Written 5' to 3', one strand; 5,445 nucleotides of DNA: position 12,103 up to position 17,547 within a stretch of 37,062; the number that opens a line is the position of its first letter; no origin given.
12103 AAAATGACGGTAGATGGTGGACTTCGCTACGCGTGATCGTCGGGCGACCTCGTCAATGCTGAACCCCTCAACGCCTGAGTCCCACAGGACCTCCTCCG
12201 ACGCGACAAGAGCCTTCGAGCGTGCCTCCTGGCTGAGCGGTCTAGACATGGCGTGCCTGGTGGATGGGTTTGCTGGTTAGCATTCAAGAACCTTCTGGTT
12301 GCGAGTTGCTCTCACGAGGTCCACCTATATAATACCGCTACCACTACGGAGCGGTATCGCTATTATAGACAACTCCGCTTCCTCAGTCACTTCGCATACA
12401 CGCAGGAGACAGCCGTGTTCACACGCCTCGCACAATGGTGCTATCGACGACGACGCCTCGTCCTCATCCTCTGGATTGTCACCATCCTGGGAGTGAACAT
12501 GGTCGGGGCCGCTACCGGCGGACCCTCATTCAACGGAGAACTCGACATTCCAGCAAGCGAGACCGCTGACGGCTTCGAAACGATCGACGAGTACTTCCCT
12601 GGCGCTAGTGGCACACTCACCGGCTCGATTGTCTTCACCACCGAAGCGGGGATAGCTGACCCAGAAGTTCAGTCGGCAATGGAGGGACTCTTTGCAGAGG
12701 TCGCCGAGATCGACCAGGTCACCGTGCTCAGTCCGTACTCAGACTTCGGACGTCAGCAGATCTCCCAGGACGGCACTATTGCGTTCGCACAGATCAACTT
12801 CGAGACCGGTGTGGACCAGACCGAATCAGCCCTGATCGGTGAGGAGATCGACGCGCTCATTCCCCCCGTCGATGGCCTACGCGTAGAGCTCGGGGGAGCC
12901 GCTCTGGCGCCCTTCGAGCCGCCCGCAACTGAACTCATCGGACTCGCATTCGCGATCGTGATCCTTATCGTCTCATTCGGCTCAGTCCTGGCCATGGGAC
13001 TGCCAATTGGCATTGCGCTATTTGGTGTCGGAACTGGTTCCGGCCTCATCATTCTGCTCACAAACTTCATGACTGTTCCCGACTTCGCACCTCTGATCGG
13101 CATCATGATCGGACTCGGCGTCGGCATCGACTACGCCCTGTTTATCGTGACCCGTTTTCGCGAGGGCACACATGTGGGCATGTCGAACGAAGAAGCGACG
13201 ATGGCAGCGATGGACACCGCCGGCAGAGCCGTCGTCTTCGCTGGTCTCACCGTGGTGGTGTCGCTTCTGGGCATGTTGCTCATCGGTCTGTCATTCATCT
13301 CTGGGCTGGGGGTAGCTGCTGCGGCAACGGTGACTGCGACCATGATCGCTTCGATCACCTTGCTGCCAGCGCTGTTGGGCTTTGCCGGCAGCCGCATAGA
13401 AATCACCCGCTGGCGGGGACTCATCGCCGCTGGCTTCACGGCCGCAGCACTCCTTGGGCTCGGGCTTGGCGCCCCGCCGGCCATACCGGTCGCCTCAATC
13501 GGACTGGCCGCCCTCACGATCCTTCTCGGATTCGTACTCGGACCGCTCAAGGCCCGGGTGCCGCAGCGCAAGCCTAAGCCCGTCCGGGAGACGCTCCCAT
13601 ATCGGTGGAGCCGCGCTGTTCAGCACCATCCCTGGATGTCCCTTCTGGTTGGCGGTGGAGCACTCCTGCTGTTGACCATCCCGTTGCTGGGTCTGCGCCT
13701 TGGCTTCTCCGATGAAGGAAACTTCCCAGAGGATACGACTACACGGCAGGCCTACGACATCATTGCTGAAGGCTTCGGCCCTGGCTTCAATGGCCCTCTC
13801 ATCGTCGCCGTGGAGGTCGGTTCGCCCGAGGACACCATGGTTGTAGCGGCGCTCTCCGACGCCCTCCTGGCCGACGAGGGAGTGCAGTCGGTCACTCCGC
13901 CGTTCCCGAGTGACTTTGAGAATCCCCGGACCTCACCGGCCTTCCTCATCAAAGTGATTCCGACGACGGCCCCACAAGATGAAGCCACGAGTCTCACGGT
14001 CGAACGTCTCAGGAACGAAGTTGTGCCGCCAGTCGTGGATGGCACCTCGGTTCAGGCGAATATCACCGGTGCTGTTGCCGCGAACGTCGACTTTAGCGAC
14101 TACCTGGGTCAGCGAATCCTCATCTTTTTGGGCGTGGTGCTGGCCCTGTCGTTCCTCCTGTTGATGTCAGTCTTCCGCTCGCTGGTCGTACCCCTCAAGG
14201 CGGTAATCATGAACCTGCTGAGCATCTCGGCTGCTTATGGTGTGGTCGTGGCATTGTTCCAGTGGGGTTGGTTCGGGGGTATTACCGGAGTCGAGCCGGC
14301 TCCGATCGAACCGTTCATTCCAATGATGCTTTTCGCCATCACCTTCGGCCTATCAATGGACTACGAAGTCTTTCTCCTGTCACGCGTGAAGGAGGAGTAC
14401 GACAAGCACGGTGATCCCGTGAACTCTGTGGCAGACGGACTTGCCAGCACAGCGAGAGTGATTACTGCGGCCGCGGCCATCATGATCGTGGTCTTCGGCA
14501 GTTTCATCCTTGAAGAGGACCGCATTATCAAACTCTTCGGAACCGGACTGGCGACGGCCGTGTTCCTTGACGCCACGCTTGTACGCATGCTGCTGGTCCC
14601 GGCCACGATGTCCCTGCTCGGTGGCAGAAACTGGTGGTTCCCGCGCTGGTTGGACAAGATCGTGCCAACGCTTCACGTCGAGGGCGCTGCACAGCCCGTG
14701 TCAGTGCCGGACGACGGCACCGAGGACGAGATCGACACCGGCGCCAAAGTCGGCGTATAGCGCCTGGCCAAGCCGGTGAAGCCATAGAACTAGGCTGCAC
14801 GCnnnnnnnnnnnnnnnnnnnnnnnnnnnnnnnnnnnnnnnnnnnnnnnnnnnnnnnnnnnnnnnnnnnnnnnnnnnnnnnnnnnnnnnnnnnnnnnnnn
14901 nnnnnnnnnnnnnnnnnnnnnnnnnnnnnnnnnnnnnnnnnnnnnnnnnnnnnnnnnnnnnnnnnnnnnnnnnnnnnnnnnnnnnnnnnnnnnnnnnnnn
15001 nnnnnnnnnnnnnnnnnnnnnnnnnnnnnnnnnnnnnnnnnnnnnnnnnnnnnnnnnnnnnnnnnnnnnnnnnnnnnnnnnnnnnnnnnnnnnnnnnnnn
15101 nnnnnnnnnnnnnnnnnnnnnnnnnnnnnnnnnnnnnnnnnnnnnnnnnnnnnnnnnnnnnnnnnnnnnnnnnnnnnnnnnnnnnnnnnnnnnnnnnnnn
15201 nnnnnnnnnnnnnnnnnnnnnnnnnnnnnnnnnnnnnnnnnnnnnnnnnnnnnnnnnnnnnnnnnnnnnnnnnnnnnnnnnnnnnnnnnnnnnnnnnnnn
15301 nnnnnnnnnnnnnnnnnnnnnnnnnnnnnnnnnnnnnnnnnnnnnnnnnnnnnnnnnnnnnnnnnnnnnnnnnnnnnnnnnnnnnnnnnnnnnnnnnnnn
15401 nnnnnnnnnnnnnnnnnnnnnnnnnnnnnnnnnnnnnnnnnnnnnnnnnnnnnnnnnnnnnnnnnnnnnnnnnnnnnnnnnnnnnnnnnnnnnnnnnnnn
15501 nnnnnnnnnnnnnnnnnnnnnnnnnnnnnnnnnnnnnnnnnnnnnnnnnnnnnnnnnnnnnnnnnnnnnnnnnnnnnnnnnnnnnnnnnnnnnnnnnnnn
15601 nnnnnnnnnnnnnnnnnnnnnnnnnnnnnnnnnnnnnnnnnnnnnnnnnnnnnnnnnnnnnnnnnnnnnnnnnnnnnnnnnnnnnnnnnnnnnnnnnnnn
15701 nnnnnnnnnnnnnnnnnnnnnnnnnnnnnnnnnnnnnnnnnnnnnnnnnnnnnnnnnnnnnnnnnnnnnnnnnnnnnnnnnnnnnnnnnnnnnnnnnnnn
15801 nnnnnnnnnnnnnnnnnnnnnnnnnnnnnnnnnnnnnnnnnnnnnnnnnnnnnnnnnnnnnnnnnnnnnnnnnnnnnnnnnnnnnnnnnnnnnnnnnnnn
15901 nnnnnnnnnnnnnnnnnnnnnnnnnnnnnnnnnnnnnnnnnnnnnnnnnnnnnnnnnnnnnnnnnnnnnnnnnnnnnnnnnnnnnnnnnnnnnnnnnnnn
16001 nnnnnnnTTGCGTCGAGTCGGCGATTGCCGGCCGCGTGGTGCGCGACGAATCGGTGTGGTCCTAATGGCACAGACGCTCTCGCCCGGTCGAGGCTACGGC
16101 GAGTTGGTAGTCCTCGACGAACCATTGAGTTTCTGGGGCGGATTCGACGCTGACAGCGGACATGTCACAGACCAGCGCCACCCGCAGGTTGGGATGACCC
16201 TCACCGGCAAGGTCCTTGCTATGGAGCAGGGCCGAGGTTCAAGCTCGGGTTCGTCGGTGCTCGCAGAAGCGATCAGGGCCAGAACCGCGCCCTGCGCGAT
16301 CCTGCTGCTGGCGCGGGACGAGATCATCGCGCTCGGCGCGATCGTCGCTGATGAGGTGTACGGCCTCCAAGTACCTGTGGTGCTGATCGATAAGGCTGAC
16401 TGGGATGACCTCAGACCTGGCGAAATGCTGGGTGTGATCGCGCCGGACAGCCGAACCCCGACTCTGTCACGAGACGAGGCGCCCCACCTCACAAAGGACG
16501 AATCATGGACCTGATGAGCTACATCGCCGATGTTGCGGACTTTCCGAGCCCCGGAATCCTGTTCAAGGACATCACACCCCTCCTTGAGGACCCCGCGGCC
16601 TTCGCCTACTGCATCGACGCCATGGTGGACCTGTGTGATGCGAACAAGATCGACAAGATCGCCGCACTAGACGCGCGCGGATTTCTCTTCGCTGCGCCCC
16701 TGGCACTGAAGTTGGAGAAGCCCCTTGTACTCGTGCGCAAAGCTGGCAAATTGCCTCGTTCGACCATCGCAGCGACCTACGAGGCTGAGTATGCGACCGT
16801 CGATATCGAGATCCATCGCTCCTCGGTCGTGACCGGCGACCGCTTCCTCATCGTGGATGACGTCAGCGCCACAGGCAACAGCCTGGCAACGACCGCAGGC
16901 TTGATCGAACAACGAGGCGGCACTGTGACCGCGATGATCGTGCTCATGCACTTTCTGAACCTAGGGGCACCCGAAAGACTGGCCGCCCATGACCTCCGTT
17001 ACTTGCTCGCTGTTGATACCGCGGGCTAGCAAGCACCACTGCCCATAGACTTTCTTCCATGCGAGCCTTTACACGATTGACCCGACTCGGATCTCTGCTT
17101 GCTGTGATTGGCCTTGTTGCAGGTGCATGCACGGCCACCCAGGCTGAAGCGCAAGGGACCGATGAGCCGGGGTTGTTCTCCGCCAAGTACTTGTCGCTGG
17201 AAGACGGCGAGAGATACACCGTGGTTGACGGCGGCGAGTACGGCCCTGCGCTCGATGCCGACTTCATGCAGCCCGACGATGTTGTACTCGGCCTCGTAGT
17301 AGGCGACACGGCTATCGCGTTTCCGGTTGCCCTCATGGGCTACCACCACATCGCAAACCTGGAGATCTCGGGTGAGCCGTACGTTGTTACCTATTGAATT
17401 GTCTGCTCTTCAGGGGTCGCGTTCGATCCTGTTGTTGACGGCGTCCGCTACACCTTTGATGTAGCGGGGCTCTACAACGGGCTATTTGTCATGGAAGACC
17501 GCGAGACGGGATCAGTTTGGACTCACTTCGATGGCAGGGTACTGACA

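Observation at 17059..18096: Single in-frame TGA at the first Cys of the CxxC motif of a DUF3179 lipoprotein: selenocysteine candidate or fresh pseudogene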

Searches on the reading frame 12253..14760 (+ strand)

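Call 20: search_protein_families(library=pfam, proteins=[window:12253-14760:+], max_evalue=0.001)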
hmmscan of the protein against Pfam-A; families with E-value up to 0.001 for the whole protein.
window:12253-14760:+ (835 aa): 1 family
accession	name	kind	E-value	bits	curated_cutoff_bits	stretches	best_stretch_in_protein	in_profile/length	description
PF03176.21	MMPL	-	1e-78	265.1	20.5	2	98-387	3-319/333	MMPL family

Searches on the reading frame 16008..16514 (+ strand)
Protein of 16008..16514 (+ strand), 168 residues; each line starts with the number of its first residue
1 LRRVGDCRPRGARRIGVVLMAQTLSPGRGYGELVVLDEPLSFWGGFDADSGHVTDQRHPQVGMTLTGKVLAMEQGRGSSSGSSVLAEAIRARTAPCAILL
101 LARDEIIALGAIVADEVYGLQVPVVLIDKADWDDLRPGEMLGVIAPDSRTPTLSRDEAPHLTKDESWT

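Call 20: search_protein_families(library=pfam, proteins=[window:16008-16514:+], max_evalue=0.001)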
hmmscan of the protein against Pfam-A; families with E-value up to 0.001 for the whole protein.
window:16008-16514:+ (168 aa): 1 family
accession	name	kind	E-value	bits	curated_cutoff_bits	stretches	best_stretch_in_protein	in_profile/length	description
PF01989.23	AcnX_swivel_put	-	4.6e-24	84.5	27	1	40-125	1-80/80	Aconitase X swivel domain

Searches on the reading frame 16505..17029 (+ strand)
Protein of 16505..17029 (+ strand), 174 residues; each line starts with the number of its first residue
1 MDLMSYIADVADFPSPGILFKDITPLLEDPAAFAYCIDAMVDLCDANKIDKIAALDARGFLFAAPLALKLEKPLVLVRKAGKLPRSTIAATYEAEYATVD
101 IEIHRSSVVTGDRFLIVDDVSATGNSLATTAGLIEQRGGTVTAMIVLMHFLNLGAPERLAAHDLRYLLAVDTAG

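Call 20: search_protein_families(library=pfam, proteins=[window:16505-17029:+], max_evalue=0.001)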
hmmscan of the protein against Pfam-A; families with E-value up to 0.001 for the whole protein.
window:16505-17029:+ (174 aa): 1 family
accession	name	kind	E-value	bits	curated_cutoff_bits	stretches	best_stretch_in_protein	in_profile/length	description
PF00156.33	Pribosyltran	-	4.4e-16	59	26.3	1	26-148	5-124/158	Phosphoribosyl transferase domain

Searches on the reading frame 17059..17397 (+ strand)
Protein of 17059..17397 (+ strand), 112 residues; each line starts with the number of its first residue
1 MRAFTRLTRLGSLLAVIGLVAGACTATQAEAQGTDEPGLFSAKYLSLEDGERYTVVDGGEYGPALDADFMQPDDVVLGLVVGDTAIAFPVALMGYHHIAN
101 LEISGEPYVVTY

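Call 17: find_encoding_contigs(protein=window:17059-17397:+, flank=10000, max_places=6)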
Protein window:17059-17397:+ (112 aa): no gene with exactly this product is on record in the collection.
